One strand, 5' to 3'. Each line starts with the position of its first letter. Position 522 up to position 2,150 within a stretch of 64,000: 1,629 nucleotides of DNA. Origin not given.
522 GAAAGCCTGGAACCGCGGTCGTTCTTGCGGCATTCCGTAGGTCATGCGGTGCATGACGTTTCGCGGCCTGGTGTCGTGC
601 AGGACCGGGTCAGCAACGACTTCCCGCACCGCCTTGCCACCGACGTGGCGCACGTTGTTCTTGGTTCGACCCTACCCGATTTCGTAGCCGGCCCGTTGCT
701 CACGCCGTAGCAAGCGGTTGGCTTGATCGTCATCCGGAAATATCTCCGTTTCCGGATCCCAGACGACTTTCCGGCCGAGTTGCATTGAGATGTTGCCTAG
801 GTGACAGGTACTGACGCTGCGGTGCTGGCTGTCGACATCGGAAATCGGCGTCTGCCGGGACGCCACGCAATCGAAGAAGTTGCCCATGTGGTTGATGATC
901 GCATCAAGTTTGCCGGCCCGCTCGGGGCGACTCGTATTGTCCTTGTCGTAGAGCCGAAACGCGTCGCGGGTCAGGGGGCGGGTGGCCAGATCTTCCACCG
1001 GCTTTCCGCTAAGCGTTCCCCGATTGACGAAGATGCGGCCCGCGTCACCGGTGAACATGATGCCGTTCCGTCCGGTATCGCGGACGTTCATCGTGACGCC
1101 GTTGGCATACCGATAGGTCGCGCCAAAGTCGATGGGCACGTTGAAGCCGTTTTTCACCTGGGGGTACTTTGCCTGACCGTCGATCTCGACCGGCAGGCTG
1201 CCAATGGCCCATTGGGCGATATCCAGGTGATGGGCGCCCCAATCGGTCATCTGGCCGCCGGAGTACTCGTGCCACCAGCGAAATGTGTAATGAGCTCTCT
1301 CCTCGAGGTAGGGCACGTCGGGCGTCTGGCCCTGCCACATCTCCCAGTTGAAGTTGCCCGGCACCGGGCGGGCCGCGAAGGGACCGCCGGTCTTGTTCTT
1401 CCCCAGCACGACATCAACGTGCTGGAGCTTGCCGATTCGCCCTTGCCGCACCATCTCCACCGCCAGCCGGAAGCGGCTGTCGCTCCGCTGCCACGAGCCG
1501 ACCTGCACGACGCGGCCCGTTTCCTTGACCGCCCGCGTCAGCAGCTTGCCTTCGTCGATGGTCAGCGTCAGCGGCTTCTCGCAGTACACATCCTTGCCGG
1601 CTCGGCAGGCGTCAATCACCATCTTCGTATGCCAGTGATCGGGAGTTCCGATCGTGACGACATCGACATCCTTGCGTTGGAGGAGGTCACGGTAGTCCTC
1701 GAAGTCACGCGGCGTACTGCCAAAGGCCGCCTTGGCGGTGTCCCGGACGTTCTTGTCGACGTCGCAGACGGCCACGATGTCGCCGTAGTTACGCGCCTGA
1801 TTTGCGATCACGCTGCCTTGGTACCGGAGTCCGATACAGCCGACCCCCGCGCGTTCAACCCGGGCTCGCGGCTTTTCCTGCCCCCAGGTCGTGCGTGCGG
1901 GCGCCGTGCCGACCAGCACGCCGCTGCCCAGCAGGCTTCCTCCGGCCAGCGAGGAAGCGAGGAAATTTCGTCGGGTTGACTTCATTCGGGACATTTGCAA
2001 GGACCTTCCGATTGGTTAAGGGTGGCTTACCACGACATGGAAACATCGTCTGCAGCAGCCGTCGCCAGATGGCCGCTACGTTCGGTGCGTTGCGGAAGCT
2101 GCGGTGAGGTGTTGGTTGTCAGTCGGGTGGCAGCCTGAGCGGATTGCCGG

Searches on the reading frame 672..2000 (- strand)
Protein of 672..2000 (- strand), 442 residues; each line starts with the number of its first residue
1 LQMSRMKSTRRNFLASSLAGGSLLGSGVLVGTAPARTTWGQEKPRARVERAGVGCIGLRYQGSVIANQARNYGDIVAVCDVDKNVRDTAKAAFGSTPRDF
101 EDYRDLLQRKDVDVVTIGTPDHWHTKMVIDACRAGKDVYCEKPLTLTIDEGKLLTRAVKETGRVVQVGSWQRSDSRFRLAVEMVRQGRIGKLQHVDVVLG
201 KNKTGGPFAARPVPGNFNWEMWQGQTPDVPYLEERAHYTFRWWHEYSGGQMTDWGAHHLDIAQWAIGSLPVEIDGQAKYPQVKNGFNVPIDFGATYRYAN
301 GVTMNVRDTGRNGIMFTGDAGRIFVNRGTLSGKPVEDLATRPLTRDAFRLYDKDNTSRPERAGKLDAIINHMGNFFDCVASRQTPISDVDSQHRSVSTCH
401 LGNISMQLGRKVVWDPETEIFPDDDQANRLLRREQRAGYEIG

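Call 21: search_protein_families(library=pfam, proteins=[window:672-2000:-], max_evalue=0.00001)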
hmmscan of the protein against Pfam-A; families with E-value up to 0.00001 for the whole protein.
window:672-2000:- (442 aa): 3 families
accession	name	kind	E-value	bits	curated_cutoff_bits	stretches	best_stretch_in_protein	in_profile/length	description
PF19051.5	GFO_IDH_MocA_C2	-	2.4e-23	83.4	23.3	1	210-440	45-253/254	Oxidoreductase family, C-terminal alpha/beta domain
PF01408.29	GFO_IDH_MocA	-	1e-20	75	24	1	52-168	7-119/120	Oxidoreductase family, NAD-binding Rossmann fold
PF22725.1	GFO_IDH_MocA_C3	-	2.1e-11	44.3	27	1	177-306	1-100/124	GFO/IDH/MocA C-terminal domain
